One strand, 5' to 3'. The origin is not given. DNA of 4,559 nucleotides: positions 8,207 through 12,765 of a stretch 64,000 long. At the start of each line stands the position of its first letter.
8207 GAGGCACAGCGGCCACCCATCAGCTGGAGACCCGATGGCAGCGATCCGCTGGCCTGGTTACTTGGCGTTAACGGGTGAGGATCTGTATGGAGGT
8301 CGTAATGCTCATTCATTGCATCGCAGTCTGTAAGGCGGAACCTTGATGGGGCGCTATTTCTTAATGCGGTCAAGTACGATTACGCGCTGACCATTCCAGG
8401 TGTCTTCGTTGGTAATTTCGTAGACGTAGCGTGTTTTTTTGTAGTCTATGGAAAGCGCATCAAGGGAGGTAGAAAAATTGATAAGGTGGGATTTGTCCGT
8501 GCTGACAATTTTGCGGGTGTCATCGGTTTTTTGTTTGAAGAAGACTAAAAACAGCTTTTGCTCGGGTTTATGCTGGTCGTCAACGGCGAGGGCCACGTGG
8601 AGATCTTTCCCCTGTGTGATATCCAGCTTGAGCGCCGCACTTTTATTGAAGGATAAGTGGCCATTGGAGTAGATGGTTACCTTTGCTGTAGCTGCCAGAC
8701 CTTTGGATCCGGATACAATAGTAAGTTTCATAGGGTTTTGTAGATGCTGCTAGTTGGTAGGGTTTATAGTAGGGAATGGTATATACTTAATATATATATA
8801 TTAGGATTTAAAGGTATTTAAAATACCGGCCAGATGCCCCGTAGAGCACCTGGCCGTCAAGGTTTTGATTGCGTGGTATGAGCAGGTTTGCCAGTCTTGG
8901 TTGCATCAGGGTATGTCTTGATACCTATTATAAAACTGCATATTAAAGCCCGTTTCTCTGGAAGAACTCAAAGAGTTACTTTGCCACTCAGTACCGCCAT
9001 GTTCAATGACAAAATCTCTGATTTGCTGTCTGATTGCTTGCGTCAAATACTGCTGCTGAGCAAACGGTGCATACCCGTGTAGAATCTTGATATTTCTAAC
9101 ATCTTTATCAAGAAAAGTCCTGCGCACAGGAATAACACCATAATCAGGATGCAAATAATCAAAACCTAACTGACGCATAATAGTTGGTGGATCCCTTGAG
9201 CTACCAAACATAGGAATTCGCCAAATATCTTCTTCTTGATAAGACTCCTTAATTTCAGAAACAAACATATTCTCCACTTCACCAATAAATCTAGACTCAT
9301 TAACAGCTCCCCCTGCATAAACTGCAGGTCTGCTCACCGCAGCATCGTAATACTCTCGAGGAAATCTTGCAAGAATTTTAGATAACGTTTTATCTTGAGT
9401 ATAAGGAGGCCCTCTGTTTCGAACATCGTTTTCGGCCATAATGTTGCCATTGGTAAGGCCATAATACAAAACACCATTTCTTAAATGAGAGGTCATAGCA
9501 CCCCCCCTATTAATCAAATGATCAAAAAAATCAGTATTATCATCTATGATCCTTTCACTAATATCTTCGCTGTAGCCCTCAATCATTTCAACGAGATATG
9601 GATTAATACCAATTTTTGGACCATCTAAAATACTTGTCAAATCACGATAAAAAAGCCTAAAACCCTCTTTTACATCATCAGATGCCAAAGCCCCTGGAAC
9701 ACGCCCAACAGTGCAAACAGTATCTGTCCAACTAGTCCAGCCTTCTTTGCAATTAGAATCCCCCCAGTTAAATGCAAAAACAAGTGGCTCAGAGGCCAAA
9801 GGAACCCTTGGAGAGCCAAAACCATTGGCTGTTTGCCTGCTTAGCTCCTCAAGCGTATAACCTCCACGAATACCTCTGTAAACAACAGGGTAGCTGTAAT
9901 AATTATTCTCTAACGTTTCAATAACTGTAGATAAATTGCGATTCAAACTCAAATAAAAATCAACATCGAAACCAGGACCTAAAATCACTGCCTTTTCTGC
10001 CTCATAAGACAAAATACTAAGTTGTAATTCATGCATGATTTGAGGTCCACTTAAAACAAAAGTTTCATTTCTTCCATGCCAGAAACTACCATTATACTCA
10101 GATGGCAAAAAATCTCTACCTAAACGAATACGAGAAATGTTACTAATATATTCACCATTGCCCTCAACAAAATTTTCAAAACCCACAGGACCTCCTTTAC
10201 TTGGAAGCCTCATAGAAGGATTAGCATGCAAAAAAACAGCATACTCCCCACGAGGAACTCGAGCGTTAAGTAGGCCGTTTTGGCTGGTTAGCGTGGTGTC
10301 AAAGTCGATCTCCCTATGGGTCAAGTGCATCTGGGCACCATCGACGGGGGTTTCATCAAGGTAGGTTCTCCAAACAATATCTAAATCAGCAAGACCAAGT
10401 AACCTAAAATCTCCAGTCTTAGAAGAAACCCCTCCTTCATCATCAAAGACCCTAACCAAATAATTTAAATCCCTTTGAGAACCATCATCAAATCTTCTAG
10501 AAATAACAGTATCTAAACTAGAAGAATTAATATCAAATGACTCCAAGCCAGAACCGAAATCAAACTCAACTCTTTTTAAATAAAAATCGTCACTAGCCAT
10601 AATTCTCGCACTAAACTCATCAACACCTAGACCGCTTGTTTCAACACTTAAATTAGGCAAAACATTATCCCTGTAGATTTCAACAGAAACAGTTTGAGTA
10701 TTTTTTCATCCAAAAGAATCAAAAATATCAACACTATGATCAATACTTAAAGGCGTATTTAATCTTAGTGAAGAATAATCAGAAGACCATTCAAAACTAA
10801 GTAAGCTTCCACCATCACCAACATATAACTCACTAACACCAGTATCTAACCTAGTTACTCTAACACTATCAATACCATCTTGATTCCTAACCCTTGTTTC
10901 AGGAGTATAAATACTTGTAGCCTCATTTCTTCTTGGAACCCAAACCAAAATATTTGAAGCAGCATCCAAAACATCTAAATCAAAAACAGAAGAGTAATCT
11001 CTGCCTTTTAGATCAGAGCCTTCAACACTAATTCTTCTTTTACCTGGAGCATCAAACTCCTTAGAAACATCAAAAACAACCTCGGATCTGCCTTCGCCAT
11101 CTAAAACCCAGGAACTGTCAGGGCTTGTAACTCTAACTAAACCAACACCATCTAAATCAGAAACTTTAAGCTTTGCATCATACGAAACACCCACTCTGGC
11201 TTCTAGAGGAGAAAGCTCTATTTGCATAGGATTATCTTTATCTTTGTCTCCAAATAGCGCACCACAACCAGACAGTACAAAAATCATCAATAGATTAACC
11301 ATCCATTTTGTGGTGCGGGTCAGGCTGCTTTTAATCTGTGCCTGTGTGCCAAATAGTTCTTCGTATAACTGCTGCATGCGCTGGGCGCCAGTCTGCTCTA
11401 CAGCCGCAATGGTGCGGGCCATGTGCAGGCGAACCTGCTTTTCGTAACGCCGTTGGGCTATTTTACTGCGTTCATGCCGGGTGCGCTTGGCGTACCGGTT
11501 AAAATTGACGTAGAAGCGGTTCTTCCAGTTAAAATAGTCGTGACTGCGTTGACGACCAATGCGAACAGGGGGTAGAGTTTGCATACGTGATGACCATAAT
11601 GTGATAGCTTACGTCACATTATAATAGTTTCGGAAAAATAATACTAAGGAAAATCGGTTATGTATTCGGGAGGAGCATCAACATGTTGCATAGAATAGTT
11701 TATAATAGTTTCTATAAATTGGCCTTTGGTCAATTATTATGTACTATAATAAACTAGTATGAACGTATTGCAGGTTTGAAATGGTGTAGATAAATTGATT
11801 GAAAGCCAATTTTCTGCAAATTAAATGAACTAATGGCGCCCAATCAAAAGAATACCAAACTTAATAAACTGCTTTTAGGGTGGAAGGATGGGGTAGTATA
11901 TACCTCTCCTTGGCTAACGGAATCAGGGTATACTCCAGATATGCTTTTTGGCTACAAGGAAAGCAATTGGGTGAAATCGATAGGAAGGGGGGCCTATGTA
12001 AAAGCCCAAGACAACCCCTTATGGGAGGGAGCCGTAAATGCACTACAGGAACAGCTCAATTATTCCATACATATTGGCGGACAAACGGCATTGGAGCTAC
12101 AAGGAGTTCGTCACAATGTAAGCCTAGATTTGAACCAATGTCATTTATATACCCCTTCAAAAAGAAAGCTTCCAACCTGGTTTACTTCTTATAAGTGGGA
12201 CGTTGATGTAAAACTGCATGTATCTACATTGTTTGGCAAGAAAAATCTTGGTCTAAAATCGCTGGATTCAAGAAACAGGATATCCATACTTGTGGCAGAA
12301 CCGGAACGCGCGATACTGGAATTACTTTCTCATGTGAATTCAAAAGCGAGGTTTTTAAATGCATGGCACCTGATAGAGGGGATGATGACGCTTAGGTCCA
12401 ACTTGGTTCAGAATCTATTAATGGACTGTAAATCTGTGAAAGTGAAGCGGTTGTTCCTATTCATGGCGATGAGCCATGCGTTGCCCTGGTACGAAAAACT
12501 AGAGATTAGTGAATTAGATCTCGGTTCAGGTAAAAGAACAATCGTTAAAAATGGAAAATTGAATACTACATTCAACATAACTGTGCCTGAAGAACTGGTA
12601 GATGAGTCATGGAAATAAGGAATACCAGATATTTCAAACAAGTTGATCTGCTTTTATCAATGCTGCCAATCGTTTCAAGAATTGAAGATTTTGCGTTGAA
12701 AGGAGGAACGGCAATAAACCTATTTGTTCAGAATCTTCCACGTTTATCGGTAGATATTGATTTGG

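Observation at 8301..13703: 59-bp direct repeats (58/59 identical) bracket a 5.3-kb AT-rich islet between the luxC-like gene and leuS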

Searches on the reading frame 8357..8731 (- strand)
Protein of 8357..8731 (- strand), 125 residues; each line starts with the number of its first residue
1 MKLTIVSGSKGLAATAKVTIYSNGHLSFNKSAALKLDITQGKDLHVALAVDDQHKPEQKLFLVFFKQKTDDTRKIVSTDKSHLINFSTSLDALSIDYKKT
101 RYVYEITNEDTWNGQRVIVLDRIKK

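Call 9: search_protein_families(library=pfam, proteins=[window:8357-8731:-], max_evalue=0.01)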
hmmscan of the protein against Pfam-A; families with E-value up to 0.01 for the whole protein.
window:8357-8731:- (125 aa): 0 families

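Call 21: find_homologous_proteins(query=window:8357-8731:-, max_evalue=0.001)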
Query window:8357-8731:- (125 aa): 2 proteins with E <= 0.001 among 73 candidates.
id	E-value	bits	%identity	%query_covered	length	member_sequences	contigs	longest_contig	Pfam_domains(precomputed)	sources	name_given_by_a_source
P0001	5.4e-74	263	100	100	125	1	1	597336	-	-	-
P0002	3.7e-45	170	66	100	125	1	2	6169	-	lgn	-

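Call 23: find_encoding_contigs(protein=P0002, flank=10000, max_places=10)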
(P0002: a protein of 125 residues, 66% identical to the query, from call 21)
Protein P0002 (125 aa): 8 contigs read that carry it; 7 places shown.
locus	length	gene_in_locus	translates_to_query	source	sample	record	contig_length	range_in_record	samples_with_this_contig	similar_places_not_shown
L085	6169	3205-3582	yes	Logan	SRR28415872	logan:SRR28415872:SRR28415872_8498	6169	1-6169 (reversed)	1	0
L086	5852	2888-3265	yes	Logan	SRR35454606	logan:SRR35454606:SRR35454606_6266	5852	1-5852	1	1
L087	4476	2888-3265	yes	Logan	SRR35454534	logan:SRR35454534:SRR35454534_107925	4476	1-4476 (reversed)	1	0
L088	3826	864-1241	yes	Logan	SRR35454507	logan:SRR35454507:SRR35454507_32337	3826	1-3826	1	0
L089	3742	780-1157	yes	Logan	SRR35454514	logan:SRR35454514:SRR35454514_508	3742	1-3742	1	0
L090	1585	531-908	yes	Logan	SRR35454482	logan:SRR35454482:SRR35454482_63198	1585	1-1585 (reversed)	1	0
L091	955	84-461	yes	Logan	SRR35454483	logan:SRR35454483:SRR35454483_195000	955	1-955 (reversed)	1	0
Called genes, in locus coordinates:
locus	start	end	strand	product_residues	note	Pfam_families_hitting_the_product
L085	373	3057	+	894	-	-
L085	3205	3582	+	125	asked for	-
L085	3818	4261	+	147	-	PF06067:DUF932 (weak)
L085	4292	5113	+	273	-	PF09407:AbiEi_1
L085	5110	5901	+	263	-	PF08843:AbiEii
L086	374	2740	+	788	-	-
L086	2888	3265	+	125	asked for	-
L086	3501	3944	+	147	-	PF06067:DUF932 (weak)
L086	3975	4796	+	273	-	PF09407:AbiEi_1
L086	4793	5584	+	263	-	PF08843:AbiEii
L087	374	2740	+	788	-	-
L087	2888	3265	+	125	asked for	-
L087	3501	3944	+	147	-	PF06067:DUF932 (weak)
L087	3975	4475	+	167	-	?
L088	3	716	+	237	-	?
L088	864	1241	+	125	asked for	-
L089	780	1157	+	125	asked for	-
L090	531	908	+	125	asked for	-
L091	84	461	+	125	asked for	-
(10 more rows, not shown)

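Call 51: search_protein_families(library=padloc, proteins=[window:8357-8731:-], max_evalue=0.01)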
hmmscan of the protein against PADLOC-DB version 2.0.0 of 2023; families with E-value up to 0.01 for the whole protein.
window:8357-8731:- (125 aa): 0 families

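Call 65: search_protein_families(library=ncbifam, proteins=[window:8357-8731:-], max_evalue=5)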
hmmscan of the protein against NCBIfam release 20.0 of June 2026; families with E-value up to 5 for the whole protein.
window:8357-8731:- (125 aa): 0 families

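Call 66: search_protein_families(library=pfam, proteins=[window:8357-8731:-], max_evalue=5)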
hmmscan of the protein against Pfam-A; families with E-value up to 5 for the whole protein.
window:8357-8731:- (125 aa): 0 families

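Call 81: predict_structure(alignment_id=A2)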
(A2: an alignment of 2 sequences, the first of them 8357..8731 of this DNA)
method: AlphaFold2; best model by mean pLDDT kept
length: 125 residues; sequences in the alignment: 2
mean_pLDDT: 67.6   pTM: 0.65
mean pLDDT of the five models: 67.6, 57.8, 55.8, 50.7, 50.2
residues with pLDDT >= 90: 1; 70-90: 64; 50-70: 41; < 50: 19
segments of 3 or more residues with pLDDT < 50: 1-12, 79-82
pLDDT, mean of each block of 10 residues (from residue 1): 40 71 72 76 69 80 71 51 51 59 85 80 78
secondary structure, 60 per line:
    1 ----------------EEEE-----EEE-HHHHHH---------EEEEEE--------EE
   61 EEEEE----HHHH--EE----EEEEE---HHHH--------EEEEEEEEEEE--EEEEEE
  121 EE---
elements in order: E17-20 E26-28 H30-35 E45-50 E59-65 H70-73 E82-86 H90-93 E102-112 E115-122

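Call 83: fold_search(model_id=the predicted structure, library=pdb)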
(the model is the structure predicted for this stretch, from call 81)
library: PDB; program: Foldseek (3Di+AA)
matches with E <= 10: 641; with E <= 0.001: 0
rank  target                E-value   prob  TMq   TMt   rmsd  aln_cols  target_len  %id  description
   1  8ct0_E                1.0e-01  0.12  0.21  0.16  16.4       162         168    7  Crystal structure of FAD reductase CtcQ from Kitasatospora aureofaciens in complex with FAD and NAD (released 2023-05-17)
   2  4hx6_E                1.3e-01  0.14  0.21  0.16  14.9       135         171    4  Streptomyces globisporus C-1027 NADH:FAD oxidoreductase SgcE6 (released 2012-11-28)
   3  4hx6_B                1.3e-01  0.13  0.21  0.16  14.7       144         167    6  Streptomyces globisporus C-1027 NADH:FAD oxidoreductase SgcE6 (released 2012-11-28)
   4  4r82_A                1.4e-01  0.14  0.21  0.17  14.8       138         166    5  Streptomyces globisporus C-1027 NADH:FAD oxidoreductase SgcE6 in complex with NAD and FAD fragments (released 2014-10-01)
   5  3pft_B                1.6e-01  0.12  0.21  0.17  14.6       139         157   12  Crystal Structure of Untagged C54A Mutant Flavin Reductase (DszD) in Complex with FMN From Mycobacterium goodii (released 2011-11-02)
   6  4hx6_H                1.6e-01  0.11  0.21  0.16  14.6       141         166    4  Streptomyces globisporus C-1027 NADH:FAD oxidoreductase SgcE6 (released 2012-11-28)
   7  3mfx_C                1.7e-01  0.23  0.24  0.26  13.2       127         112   12  Crystal Structure of the sensory box domain of the sensory-box/GGDEF protein SO_1695 from Shewanella oneidensis, North (released 2010-04-14)
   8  8ct0_B                1.8e-01  0.10  0.20  0.16  16.0       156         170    7  Crystal structure of FAD reductase CtcQ from Kitasatospora aureofaciens in complex with FAD and NAD (released 2023-05-17)
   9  5zc2_B                2.0e-01  0.11  0.21  0.10  14.7       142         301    8  Acinetobacter baumannii p-hydroxyphenylacetate 3-hydroxylase (HPAH), reductase component (C1) (released 2018-08-08)
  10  8ct0_A                2.0e-01  0.08  0.20  0.16  16.1       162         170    6  Crystal structure of FAD reductase CtcQ from Kitasatospora aureofaciens in complex with FAD and NAD (released 2023-05-17)
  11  4r82_B                2.1e-01  0.12  0.21  0.17  14.7       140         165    6  Streptomyces globisporus C-1027 NADH:FAD oxidoreductase SgcE6 in complex with NAD and FAD fragments (released 2014-10-01)
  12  4hx6_C                2.3e-01  0.12  0.21  0.16  14.8       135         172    6  Streptomyces globisporus C-1027 NADH:FAD oxidoreductase SgcE6 (released 2012-11-28)
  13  8dt6_C                2.3e-01  0.05  0.16  0.05  18.6       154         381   12  Crystal Structure of DNA Polymerase III beta subunit from Elizabethkingia anophelis (released 2022-08-10)
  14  8ct0_H                2.7e-01  0.08  0.20  0.15  15.1       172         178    7  Crystal structure of FAD reductase CtcQ from Kitasatospora aureofaciens in complex with FAD and NAD (released 2023-05-17)
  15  6tba_7A               3.1e-01  0.10  0.22  0.12  14.4       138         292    9  Virion of native gene transfer agent (GTA) particle (released 2020-07-22)
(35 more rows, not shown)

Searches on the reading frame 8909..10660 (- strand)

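Call 9: search_protein_families(library=pfam, proteins=[window:8909-10660:-], max_evalue=0.01)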
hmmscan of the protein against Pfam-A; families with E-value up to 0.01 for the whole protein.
window:8909-10660:- (584 aa): 0 families

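Call 51: search_protein_families(library=padloc, proteins=[window:8909-10660:-], max_evalue=0.01)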
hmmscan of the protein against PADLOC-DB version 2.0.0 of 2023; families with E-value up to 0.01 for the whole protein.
window:8909-10660:- (584 aa): 0 families

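Call 65: search_protein_families(library=ncbifam, proteins=[window:8909-10660:-], max_evalue=5)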
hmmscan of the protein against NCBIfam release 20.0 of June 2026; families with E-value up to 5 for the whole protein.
window:8909-10660:- (584 aa): 1 family
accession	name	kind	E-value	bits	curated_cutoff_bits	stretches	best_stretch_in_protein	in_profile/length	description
NF045639.1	GCX_COOH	domain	0.2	11.5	26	1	217-234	19-36/49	3-coathanger stack domain-containing protein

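Call 66: search_protein_families(library=pfam, proteins=[window:8909-10660:-], max_evalue=5)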
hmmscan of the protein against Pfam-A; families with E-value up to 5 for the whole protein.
window:8909-10660:- (584 aa): 0 families

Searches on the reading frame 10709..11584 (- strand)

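Call 9: search_protein_families(library=pfam, proteins=[window:10709-11584:-], max_evalue=0.01)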
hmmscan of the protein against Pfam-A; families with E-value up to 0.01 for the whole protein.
window:10709-11584:- (292 aa): 0 families

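Call 51: search_protein_families(library=padloc, proteins=[window:10709-11584:-], max_evalue=0.01)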
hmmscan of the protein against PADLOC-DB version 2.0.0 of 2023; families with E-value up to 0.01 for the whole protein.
window:10709-11584:- (292 aa): 0 families

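Call 65: search_protein_families(library=ncbifam, proteins=[window:10709-11584:-], max_evalue=5)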
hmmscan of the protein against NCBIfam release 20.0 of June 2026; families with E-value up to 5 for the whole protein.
window:10709-11584:- (292 aa): 1 family
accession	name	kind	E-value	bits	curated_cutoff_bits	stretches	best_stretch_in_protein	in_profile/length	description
TIGR01812.1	sdhA_frdA_Gneg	subfamily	0.15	10.5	567.3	1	35-84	100-146/568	succinate dehydrogenase or fumarate reductase, flavoprotein subunit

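Call 66: search_protein_families(library=pfam, proteins=[window:10709-11584:-], max_evalue=5)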
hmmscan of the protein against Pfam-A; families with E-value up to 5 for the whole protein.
window:10709-11584:- (292 aa): 0 families

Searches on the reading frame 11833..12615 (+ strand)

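Call 9: search_protein_families(library=pfam, proteins=[window:11833-12615:+], max_evalue=0.01)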
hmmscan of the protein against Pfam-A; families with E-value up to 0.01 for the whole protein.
window:11833-12615:+ (261 aa): 2 families
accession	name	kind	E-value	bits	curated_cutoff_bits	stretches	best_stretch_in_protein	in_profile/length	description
PF11459.13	AbiEi_3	-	1.1e-41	142.5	26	1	102-252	3-157/157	Transcriptional regulator, AbiEi antitoxin, Type IV TA system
PF17194.10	AbiEi_3_N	-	3.8e-26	91.4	26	1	7-98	2-93/93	Transcriptional regulator, AbiEi antitoxin N-terminal domain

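Call 51: search_protein_families(library=padloc, proteins=[window:11833-12615:+], max_evalue=0.01)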
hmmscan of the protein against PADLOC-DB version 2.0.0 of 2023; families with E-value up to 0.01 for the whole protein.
window:11833-12615:+ (261 aa): 3 families
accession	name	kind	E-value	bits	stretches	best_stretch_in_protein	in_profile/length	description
PDLC02227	AbiEi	-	2.2e-79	264.3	1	5-257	4-231/233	AbiEi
PDLC02271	AbiEi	-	0.0029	14.9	1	37-166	43-167/263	AbiEi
PDLC02270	AbiEi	-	0.0048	14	0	235-260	237-262/265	AbiEi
